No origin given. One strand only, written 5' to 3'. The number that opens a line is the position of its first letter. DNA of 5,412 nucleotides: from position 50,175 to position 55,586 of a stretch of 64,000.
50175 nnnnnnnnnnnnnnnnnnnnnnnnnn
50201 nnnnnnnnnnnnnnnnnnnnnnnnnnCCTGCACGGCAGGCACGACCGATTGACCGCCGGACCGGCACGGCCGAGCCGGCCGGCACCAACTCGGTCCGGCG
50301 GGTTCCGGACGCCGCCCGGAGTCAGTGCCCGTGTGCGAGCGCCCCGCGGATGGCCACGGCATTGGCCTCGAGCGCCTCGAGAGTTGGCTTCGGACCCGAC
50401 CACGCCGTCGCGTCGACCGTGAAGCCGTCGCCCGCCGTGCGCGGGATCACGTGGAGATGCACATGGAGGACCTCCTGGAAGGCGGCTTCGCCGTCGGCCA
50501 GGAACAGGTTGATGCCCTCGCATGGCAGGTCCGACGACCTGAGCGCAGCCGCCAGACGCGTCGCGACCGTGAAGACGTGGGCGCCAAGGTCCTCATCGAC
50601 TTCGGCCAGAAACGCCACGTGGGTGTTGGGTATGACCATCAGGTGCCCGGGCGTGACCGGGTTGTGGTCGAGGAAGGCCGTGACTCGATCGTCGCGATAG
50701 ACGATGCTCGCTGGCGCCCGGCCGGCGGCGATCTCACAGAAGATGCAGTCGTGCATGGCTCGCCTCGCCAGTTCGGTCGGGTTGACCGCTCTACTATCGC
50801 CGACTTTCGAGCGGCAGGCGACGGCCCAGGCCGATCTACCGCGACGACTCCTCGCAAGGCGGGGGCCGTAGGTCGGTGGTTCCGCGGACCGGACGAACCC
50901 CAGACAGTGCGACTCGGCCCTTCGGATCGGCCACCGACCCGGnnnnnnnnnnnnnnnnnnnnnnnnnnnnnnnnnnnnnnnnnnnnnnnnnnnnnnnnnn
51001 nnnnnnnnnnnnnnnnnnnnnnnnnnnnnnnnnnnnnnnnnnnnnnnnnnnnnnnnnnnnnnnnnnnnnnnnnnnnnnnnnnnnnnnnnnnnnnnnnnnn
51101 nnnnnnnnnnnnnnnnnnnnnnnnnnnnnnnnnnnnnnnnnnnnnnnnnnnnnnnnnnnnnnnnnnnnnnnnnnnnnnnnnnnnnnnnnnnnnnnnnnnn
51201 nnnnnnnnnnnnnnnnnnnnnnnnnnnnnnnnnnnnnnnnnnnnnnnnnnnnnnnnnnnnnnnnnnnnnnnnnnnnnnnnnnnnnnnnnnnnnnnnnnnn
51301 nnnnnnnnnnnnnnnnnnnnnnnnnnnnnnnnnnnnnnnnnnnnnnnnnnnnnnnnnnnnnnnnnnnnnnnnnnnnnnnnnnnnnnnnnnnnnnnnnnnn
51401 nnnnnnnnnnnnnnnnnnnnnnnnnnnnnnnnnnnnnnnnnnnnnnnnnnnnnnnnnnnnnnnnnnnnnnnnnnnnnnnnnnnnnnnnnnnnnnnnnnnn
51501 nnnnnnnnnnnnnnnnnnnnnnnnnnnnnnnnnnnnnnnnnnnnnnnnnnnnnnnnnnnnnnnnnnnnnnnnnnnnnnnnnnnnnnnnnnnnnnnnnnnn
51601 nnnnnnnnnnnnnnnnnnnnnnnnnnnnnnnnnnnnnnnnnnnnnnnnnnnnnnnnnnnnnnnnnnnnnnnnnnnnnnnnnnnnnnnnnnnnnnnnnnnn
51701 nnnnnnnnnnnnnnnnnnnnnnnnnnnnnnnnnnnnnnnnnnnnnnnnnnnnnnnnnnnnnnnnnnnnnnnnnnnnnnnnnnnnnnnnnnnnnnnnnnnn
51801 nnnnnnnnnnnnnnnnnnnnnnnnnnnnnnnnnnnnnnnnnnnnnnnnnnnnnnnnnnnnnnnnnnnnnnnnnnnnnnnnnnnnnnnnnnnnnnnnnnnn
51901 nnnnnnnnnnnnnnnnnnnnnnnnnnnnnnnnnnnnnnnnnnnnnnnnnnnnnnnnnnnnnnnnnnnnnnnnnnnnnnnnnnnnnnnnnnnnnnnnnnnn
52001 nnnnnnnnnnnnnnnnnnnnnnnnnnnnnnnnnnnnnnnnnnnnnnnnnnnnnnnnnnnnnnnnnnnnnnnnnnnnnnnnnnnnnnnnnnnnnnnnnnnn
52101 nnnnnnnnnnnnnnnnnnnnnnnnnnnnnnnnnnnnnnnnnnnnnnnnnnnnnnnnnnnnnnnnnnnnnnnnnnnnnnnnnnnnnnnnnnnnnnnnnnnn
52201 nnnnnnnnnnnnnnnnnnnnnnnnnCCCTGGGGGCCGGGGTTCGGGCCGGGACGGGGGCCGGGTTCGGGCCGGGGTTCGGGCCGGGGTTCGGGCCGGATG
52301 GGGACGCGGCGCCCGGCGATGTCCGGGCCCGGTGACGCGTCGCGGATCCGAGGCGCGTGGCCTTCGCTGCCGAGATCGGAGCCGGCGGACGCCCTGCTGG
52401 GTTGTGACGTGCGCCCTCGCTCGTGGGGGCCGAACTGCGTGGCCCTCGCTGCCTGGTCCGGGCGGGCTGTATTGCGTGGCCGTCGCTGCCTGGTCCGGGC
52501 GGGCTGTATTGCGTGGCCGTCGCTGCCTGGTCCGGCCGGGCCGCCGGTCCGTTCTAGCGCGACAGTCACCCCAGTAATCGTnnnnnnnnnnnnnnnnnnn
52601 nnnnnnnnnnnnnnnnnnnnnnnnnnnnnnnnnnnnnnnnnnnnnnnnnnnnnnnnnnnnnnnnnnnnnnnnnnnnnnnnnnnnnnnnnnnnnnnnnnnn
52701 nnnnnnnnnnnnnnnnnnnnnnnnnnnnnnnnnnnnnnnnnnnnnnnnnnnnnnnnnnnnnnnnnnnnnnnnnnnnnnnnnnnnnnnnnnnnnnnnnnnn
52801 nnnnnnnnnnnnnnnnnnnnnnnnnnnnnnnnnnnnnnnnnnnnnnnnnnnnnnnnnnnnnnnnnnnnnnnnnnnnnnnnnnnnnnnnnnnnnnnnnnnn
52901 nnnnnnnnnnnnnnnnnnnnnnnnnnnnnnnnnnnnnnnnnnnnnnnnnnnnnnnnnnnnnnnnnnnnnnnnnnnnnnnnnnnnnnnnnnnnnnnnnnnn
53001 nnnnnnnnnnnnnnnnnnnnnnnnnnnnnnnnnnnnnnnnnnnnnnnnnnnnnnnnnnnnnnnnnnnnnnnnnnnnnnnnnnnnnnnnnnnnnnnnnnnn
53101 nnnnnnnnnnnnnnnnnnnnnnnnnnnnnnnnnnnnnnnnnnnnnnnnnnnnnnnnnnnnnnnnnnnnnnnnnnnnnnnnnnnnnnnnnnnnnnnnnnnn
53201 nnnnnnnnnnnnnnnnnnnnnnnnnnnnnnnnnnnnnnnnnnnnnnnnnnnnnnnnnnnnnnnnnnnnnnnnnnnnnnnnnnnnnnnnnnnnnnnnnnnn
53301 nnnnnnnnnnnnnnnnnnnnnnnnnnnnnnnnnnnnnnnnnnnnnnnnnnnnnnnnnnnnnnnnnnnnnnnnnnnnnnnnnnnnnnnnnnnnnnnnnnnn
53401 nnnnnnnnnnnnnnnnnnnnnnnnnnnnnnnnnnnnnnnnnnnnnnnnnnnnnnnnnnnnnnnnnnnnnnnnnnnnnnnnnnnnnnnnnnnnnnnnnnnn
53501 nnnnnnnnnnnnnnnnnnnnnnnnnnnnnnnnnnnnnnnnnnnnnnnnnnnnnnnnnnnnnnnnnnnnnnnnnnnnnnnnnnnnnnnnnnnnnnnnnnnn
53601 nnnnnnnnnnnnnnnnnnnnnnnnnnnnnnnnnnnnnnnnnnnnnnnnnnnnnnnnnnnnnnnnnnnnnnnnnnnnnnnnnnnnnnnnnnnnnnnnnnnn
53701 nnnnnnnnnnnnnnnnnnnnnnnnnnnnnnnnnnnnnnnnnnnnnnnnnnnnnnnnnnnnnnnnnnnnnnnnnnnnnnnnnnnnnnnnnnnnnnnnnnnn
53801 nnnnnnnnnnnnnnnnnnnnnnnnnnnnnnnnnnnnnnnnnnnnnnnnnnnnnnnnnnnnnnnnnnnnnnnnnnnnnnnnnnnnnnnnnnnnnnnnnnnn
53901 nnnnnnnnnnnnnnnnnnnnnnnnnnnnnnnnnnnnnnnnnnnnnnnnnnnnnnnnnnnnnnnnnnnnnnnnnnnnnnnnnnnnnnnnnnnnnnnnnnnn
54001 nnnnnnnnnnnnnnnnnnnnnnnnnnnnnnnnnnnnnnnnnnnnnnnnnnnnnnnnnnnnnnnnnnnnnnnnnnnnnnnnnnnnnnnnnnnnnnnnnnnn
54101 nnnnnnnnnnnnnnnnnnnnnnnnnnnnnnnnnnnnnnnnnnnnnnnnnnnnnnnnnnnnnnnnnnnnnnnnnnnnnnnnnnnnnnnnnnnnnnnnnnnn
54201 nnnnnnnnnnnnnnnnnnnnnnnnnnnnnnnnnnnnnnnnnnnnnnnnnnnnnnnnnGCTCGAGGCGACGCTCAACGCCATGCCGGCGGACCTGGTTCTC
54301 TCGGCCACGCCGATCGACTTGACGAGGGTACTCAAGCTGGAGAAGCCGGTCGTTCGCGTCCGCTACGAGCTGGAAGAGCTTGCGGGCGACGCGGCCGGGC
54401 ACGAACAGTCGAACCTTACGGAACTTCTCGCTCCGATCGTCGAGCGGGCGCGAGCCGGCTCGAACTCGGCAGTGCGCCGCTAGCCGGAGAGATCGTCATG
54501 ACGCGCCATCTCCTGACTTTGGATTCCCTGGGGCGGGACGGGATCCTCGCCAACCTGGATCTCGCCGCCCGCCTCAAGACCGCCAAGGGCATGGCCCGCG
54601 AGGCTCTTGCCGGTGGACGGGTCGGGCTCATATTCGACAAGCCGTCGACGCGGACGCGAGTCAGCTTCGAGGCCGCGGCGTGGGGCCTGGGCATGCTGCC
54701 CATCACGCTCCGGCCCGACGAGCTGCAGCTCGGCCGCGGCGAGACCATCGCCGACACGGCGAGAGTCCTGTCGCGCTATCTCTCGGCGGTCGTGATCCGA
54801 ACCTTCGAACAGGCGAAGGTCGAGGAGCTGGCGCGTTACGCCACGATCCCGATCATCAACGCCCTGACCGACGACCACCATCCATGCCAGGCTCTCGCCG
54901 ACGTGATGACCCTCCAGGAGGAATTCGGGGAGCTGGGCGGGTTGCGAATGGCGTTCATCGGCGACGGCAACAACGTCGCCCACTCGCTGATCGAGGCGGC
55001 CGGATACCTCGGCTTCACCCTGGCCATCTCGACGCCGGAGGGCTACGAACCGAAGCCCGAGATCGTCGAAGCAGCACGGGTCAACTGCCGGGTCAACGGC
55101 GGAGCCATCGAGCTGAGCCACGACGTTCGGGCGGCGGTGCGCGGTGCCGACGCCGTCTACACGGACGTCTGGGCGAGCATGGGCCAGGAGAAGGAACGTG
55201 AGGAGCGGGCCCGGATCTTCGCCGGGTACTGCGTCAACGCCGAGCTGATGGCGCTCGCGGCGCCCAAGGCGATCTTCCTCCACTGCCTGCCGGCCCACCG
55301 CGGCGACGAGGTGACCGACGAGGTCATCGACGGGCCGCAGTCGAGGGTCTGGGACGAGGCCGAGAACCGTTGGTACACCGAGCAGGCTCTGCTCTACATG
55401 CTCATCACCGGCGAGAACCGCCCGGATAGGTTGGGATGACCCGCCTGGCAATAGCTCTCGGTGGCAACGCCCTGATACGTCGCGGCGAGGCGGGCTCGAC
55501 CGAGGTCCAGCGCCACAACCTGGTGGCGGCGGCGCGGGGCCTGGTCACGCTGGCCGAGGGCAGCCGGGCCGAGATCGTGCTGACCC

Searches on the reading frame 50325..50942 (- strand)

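Call 29: search_protein_families(library=pfam, proteins=[window:50325-50942:-], max_evalue=0.00001)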
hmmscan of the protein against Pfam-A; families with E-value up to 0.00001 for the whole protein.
window:50325-50942:- (206 aa): 2 families
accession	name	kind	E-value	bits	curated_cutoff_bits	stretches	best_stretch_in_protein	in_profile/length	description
PF01230.28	HIT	-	3.4e-23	82.6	21.5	1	75-169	3-96/98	HIT domain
PF11969.13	DcpS_C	-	6.9e-11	43.1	24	1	66-167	2-101/114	Scavenger mRNA decapping enzyme C-term binding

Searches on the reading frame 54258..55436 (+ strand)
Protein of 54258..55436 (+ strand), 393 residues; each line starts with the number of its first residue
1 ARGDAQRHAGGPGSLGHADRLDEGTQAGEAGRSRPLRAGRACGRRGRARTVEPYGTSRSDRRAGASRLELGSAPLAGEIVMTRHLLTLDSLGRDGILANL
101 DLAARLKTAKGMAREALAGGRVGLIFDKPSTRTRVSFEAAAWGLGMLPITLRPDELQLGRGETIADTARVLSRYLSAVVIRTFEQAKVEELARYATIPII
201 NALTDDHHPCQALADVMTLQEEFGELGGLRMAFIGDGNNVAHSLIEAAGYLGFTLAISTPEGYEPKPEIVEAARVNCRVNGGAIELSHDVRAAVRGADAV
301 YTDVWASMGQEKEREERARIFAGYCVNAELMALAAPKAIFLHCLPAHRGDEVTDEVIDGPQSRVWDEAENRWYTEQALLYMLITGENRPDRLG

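Call 61: search_protein_families(library=pfam, proteins=[window:54258-55436:+], max_evalue=0.00001)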
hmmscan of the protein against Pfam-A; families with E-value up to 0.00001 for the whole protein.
window:54258-55436:+ (393 aa): 2 families
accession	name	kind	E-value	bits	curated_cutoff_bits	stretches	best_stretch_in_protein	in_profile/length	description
PF00185.30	OTCace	-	1e-58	198.3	29.4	1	228-382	2-157/157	Aspartate/ornithine carbamoyltransferase, Asp/Orn binding domain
PF02729.26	OTCace_N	-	2.2e-45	154.8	29.9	1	83-221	1-148/148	Aspartate/ornithine carbamoyltransferase, carbamoyl-P binding domain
